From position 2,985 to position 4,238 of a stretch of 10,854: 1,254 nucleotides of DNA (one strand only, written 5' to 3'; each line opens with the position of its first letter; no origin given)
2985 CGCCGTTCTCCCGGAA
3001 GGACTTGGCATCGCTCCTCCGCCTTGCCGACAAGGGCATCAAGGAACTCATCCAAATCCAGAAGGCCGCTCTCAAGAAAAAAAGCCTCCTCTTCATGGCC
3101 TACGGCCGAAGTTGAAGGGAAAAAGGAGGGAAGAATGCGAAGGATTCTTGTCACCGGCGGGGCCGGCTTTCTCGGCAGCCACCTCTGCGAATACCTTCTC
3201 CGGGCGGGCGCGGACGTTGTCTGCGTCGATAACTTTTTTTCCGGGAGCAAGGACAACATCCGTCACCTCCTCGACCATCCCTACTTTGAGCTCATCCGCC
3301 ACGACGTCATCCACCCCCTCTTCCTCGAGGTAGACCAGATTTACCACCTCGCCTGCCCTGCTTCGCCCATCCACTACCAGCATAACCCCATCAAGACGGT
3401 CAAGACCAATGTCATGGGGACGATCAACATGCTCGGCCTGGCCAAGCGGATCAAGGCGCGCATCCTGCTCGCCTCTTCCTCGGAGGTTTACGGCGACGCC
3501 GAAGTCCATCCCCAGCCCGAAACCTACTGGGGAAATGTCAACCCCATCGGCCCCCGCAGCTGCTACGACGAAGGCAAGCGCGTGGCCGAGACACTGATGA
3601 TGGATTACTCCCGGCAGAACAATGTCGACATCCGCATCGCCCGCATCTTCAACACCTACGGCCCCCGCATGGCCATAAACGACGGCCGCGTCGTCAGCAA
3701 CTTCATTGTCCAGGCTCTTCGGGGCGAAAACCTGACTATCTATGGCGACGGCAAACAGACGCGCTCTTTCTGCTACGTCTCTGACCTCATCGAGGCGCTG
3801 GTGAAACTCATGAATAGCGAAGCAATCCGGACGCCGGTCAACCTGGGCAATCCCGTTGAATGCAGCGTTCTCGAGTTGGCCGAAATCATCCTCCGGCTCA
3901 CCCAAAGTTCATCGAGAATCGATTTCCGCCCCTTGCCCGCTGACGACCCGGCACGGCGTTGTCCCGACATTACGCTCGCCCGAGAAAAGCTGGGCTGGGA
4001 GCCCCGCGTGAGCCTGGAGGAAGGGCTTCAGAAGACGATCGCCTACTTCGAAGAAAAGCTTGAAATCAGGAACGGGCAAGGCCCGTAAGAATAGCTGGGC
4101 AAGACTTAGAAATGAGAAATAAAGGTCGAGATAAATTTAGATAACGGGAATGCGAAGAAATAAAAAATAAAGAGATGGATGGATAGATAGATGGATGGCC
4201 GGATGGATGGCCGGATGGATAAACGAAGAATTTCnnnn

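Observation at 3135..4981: UDP-xylose synthase plus a polyprenyl-phosphate-type GT2 embedded in lipid A genes: a possible Arn-like pentose modification pathway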

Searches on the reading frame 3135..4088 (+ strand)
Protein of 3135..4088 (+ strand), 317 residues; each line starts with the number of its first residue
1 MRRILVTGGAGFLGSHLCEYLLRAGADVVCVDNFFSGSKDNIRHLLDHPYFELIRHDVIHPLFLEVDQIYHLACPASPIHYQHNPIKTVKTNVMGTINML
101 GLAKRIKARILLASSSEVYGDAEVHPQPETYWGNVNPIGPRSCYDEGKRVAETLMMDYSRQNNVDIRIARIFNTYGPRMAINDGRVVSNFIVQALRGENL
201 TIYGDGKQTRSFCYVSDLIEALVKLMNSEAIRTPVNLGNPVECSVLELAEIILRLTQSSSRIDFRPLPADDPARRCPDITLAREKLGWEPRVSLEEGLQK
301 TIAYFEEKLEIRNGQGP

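Call 3: search_protein_families(library=pfam, proteins=[window:3135-4088:+])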
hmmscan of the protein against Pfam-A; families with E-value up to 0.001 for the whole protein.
window:3135-4088:+ (317 aa): 6 families
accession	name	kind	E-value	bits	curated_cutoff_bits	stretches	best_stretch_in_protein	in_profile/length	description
PF16363.11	GDP_Man_Dehyd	-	3.3e-58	198.1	27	1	5-301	1-332/332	GDP-mannose 4,6 dehydratase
PF01370.27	Epimerase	-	1.2e-51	175.9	20.9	1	4-237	1-239/240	NAD dependent epimerase/dehydratase family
PF07993.18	NAD_binding_4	-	2.2e-13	50.4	20.1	1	59-176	82-209/258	Male sterility protein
PF01073.25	3Beta_HSD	-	9.8e-13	48.2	22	1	5-223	1-226/280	3-beta hydroxysteroid dehydrogenase/isomerase family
PF04321.23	RmlD_sub_bind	-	4.3e-11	42.8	27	1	3-281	2-258/287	RmlD substrate binding domain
PF02719.21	Polysacc_synt_2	-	6.5e-10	39.1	20.2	1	4-112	1-124/293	Polysaccharide biosynthesis protein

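Call 4: search_protein_families(library=ncbifam, proteins=[window:3135-4088:+])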
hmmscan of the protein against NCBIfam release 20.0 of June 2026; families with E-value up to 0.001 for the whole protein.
window:3135-4088:+ (317 aa): 26 families (the best 25 are shown)
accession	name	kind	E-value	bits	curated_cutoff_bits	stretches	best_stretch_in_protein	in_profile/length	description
TIGR01181.1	dTDP_gluc_dehyt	equivalog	5.6e-43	147.2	365.1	1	3-308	1-314/321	dTDP-glucose 4,6-dehydratase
TIGR04180.1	EDH_00030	hypoth_equivalog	2.4e-39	135.2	475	1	4-292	1-296/297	NAD-dependent 4,6-dehydratase LegB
TIGR01179.1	galE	equivalog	5.4e-32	110.9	262.3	1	3-304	1-324/332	UDP-glucose 4-epimerase GalE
NF008872.0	PRK11908.1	equivalog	8.9e-32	110.5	294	1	1-258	1-273/349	bifunctional UDP-4-keto-pentose/UDP-xylose synthase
NF005998.1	PRK08125.1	equivalog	6.4e-31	107.4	777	1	2-305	316-649/649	bifunctional UDP-4-amino-4-deoxy-L-arabinose formyltransferase/UDP-glucuronic acid oxidase ArnA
TIGR02197.1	heptose_epim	equivalog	8.3e-27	94.2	274.6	1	4-304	1-312/316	ADP-glyceromanno-heptose 6-epimerase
NF007582.0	PRK10217.1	equivalog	1.8e-23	83.2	698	1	1-305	1-331/355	dTDP-glucose 4,6-dehydratase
NF011728.1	PRK15181.1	equivalog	2.1e-22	79.6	760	1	2-308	16-340/348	Vi polysaccharide biosynthesis UDP-N-acetylglucosaminuronic acid C-4 epimerase TviC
NF007490.0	PRK10084.1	subfamily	4.8e-21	75.1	649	1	3-306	2-335/361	dTDP-glucose 4,6-dehydratase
NF047922.1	GDPFucSynFcl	equivalog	1.3e-19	70.8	500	1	3-307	4-303/308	GDP-L-fucose synthase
NF007956.0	PRK10675.1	subfamily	1.6e-19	70.2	394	1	3-303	2-327/338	UDP-glucose 4-epimerase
TIGR02622.1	CDP_4_6_dhtase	equivalog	6.6e-16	58.4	278.45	1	2-308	5-333/352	CDP-glucose 4,6-dehydratase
NF043036.1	ErythonDh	equivalog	1.5e-13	50.6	325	1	3-171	2-176/321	D-erythronate dehydrogenase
NF042422.1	oxyalk_red_OleD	equivalog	1.2e-12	47.9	580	1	3-227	2-216/329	2-alkyl-3-oxoalkanoate reductase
NF041015.1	UDPsulfquin_syn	equivalog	1.4e-12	47.3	575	1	184-254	236-308/384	UDP-sulfoquinovose synthase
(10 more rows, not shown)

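Call 5: search_solved_structures(query=window:3135-4088:+, show_alignments=2)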
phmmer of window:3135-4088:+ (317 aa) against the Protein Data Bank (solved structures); distinct sequences matched with E-value up to 0.001: 155 (the best 60 are shown).
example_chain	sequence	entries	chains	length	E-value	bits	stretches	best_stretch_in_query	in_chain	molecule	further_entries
2b69_A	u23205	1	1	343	2.1e-133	447.5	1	2-316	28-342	UDP-glucuronate decarboxylase 1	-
4gll_A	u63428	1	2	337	4.2e-133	446.5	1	2-312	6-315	UDP-glucuronic acid decarboxylase 1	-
4m55_A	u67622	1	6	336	2.1e-132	444.2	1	2-312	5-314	UDP-glucuronic acid decarboxylase 1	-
4lk3_A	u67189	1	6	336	2.9e-132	443.7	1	2-312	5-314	UDP-glucuronic acid decarboxylase 1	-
4zrm_A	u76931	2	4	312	1.9e-43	151.9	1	3-310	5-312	UDP-glucose 4-epimerase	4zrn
7ys8_A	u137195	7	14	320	5.8e-38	134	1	3-308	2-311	UDP-glucose 4-epimerase | UDP-glucose 4-epimerase along with EC 5.1.3.2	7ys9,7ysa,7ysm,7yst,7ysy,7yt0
8rdg_A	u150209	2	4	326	2.3e-36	128.7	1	3-305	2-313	SDR family NAD(P)-dependent oxidoreductase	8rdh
8rdi_A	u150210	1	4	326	8.2e-36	126.9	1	3-305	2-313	SDR family NAD(P)-dependent oxidoreductase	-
6pmh_A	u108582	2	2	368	9.1e-35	123.5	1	4-311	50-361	UDP-glucose 4-epimerase related protein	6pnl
8vr2_A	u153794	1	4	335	1.1e-34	123.2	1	2-305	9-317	NAD-dependent epimerase/dehydratase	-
6zl6_A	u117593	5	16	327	5e-34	121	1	3-307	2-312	Epimerase domain-containing protein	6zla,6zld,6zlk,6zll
3icp_A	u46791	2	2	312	1.5e-33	119.5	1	3-303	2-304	NAD-dependent epimerase/dehydratase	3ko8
6zlj_A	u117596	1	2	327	1.5e-33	119.5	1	3-307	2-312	Epimerase domain-containing protein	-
6bi4_A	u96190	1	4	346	1.1e-32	116.6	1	3-308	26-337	dTDP-glucose 4,6-dehydratase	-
3ehe_A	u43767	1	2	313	1.3e-31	113.1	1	2-309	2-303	UDP-glucose 4-epimerase (GalE-1)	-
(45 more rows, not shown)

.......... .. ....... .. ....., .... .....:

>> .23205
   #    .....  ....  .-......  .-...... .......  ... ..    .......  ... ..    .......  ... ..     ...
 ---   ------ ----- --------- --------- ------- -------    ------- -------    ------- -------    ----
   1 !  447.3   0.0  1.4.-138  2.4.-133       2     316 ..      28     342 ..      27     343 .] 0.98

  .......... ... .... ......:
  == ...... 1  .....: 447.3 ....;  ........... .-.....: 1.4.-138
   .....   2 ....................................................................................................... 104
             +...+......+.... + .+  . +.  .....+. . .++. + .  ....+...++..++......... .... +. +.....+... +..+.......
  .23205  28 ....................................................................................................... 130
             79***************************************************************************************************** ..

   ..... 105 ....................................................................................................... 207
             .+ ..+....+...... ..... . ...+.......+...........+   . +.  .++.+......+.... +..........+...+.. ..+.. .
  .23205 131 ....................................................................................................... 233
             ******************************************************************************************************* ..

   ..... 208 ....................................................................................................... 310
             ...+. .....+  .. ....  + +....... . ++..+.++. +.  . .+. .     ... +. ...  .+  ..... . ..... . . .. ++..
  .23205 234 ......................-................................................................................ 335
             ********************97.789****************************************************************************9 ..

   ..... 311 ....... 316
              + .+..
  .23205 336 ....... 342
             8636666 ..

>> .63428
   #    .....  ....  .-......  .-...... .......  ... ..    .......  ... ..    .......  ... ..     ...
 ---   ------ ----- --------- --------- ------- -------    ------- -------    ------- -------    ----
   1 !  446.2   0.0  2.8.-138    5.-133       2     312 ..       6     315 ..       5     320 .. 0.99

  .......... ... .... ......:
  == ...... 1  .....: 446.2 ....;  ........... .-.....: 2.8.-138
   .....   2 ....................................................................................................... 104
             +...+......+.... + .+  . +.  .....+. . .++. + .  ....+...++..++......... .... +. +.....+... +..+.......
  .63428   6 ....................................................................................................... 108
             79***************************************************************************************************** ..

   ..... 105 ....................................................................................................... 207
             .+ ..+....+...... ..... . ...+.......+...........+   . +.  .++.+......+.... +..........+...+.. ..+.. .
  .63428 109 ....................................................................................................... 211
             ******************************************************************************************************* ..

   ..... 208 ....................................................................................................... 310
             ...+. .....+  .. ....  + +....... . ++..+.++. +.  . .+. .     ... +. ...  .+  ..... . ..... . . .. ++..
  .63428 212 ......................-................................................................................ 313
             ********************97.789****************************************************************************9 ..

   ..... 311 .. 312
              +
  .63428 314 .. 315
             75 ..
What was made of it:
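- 3135..4088 (+): uxs: UDP-glucuronate decarboxylase (UDP-xylose synthase), 317 aa. The best PDB matches are human UXS1 (E 2e-133, 447 bits, alignment over residues 2-316); ArnA decarboxylase domains score about 104 bits (call 5).
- On UDP-xylose synthase (UXS, UDP-glucuronate decarboxylase, extended SDR): 447 bits to human UXS1, against 152 bits for the next family and about 104 bits for ArnA (call 5).
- Checked: Its best PDB matches are human UDP-glucuronate decarboxylase 1 (2b69/4gll, E 2e-133, 447 bits); the next family scores 152 bits (call 5).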
